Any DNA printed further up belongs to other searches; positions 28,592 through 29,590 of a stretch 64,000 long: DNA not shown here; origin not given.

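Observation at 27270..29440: Second KaiC-like ATPase paired with a coiled-coil protein carrying triplicated Zn-ribbons: the same ATPase + coiled-coil nucleic-acid-binding partner logic as the 15335-18971 module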

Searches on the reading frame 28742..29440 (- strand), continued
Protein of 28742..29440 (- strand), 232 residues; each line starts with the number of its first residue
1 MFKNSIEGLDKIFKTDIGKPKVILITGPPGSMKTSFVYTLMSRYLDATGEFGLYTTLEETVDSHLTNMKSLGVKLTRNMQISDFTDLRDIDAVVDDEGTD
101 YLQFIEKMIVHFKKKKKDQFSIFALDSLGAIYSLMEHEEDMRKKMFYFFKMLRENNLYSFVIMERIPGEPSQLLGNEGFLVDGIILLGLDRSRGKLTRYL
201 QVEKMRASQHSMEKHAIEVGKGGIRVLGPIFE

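Call 69: find_encoding_contigs(protein=P0149, flank=4000, max_places=2)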
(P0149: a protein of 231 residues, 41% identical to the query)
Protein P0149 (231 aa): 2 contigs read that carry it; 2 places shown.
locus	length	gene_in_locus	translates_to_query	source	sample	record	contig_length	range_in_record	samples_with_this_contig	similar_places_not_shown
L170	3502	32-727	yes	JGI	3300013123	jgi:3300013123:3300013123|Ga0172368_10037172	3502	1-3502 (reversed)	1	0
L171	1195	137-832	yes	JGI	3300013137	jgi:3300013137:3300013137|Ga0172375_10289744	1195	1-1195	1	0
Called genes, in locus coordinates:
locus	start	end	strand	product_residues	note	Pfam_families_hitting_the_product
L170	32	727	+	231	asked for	PF06745:ATPase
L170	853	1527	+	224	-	PF04542:Sigma70_r2, PF08281:Sigma70_r4_2 (weak)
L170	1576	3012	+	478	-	PF00072:Response_reg, PF05763:DUF835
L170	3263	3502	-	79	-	?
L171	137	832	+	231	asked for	PF06745:ATPase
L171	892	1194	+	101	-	?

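Call 76: search_protein_families(library=padloc, proteins=[window:28742-29440:-], max_evalue=0.01)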
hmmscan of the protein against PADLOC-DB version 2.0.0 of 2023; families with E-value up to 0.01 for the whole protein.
window:28742-29440:- (232 aa): 1 family
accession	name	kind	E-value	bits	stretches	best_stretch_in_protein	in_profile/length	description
PDLC04140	mad8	-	0.00059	17.4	1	9-103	17-91/314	mads_8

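Call 81: search_protein_families(library=pfam, proteins=[P0218, P0230, P0196, P0219, P0236, P0207], max_evalue=0.01)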
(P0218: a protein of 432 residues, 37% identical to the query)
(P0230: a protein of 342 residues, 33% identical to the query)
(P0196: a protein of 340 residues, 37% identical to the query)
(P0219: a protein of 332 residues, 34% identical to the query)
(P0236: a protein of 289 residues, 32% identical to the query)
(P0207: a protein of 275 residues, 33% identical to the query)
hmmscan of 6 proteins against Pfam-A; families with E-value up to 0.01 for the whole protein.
P0218 (432 aa): 24 families
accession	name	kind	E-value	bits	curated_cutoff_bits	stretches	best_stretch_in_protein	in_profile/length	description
PF06745.19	ATPase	-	1.2e-43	149.6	26.6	1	198-430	2-227/231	KaiC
PF07719.23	TPR_2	-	5.2e-13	48.5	27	1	156-184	6-34/34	Tetratricopeptide repeat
PF00515.34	TPR_1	-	8.6e-12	44.8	27.8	2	158-184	8-34/34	Tetratricopeptide repeat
PF13181.12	TPR_8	-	4.4e-11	42.5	25.7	2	118-149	2-33/34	Tetratricopeptide repeat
PF14520.12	HHH_5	-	6.4e-11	43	27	1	10-61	2-53/57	Helix-hairpin-helix domain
PF13432.12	TPR_16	-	1.2e-08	35.7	32.7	1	87-148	1-62/65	Tetratricopeptide repeat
PF13428.12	TPR_14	-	2.4e-08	34.3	23.5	1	154-191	4-41/44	Tetratricopeptide repeat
PF13414.12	TPR_11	-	4.4e-08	33.1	26.8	1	124-151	1-28/42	TPR repeat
PF14559.12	TPR_19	-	7.1e-08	33.1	25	1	128-185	2-60/68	Tetratricopeptide repeat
PF00633.29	HHH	-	8.3e-08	32.1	24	1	35-60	3-28/30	Helix-hairpin-helix motif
PF12826.13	HHH_2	-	3.1e-07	30.9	27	1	13-61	6-53/64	Helix-hairpin-helix motif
PF13174.12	TPR_6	-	3.5e-07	30.9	26.3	0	86-115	3-32/33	Tetratricopeptide repeat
PF13481.12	AAA_25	-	1.3e-06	28.7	27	1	206-363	24-187/195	AAA domain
PF13431.12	TPR_17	-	1.3e-06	28.6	24.4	0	173-185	1-13/34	Tetratricopeptide repeat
PF03796.21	DnaB_C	-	2.1e-06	27.8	27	1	198-353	3-161/255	DnaB-like helicase C terminal domain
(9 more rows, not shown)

P0230 (342 aa): 10 families
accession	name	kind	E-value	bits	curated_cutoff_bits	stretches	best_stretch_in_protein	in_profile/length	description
PF06745.19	ATPase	-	8e-37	127.3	26.6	1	110-331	1-221/231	KaiC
PF13481.12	AAA_25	-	6.5e-08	32.9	27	1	117-260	22-176/195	AAA domain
PF13371.12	TPR_9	-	4.5e-07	30.2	35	1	2-62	7-66/73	Tetratricopeptide repeat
PF13432.12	TPR_16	-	1.9e-05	25.4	32.7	1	2-57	9-64/65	Tetratricopeptide repeat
PF07719.23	TPR_2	-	3.4e-05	24.1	27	1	25-57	2-34/34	Tetratricopeptide repeat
PF23442.1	DUF7125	-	0.00076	19.1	29.1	1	109-175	3-63/207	Family of unknown function (DUF7125)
PF13428.12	TPR_14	-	0.0013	19.7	23.5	1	25-67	2-44/44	Tetratricopeptide repeat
PF00515.34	TPR_1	-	0.0027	17.9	27.8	0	25-57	2-34/34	Tetratricopeptide repeat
PF14559.12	TPR_19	-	0.0032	18.2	25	0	36-77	3-44/68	Tetratricopeptide repeat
PF13431.12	TPR_17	-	0.0066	17.1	24.4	0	14-43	3-32/34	Tetratricopeptide repeat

P0196 (340 aa): 4 families
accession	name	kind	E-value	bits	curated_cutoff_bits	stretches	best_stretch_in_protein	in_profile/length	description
PF06745.19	ATPase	-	7.9e-20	71.6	26.6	2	224-332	121-228/231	KaiC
PF07088.17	GvpD_P-loop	-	1.2e-05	25.8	24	0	23-52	9-38/189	GvpD gas vesicle protein, P-loop domain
PF13481.12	AAA_25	-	0.00061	19.9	27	1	25-110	34-138/195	AAA domain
PF09848.15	SLFN-g3_helicase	-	0.006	16.3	24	1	25-76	2-53/354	Schlafen group 3, DNA/RNA helicase domain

P0219 (332 aa): 6 families
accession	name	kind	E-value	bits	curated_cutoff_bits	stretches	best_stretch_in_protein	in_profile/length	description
PF06745.19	ATPase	-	1.3e-27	97.1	26.6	2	196-329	99-227/231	KaiC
PF07088.17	GvpD_P-loop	-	1.1e-09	39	24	2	27-73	12-55/189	GvpD gas vesicle protein, P-loop domain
PF13481.12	AAA_25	-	0.00094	19.3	27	1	22-93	30-108/195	AAA domain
PF13191.12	AAA_16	-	0.0064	17.4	32.6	0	10-77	9-85/167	AAA ATPase domain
PF24883.2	NPHP3_N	-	0.0071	17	24.8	0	26-70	23-65/164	Nephrocystin 3, N-terminal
PF13401.12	AAA_22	-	0.0073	17.1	27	0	24-128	4-109/130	AAA domain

P0236 (289 aa): 5 families
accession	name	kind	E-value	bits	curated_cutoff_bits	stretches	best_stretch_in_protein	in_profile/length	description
PF06745.19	ATPase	-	1.7e-31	109.8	26.6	1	57-266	2-218/231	KaiC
PF13481.12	AAA_25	-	4.9e-07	30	27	1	67-183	26-158/195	AAA domain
PF00154.27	RecA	-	0.00023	21.2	27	1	56-134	33-109/262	recA bacterial DNA recombination protein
PF13191.12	AAA_16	-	0.0014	19.6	32.6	1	65-180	14-144/167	AAA ATPase domain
PF20720.3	nSTAND3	-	0.0034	17.5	27.2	1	74-115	17-59/155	Novel STAND NTPase 3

P0207 (275 aa): 4 families
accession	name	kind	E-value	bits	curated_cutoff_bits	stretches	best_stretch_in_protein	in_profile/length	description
PF06745.19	ATPase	-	5.2e-39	134.4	26.6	1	41-264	1-227/231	KaiC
PF13481.12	AAA_25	-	1.7e-06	28.2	27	1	52-177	26-163/195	AAA domain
PF03796.21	DnaB_C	-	1.8e-05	24.7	27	1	42-109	3-69/255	DnaB-like helicase C terminal domain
PF20720.3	nSTAND3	-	0.0002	21.6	27.2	1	56-152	14-102/155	Novel STAND NTPase 3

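Call 88: find_encoding_contigs(protein=P0141, flank=4000, max_places=2)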
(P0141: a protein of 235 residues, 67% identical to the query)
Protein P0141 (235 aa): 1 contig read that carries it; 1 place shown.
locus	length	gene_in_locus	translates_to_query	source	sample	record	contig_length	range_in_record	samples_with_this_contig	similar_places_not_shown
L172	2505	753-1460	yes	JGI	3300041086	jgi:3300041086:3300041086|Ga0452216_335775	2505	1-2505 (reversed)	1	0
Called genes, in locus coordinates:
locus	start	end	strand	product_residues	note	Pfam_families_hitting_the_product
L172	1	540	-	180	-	?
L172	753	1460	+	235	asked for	PF06745:ATPase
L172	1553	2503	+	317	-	?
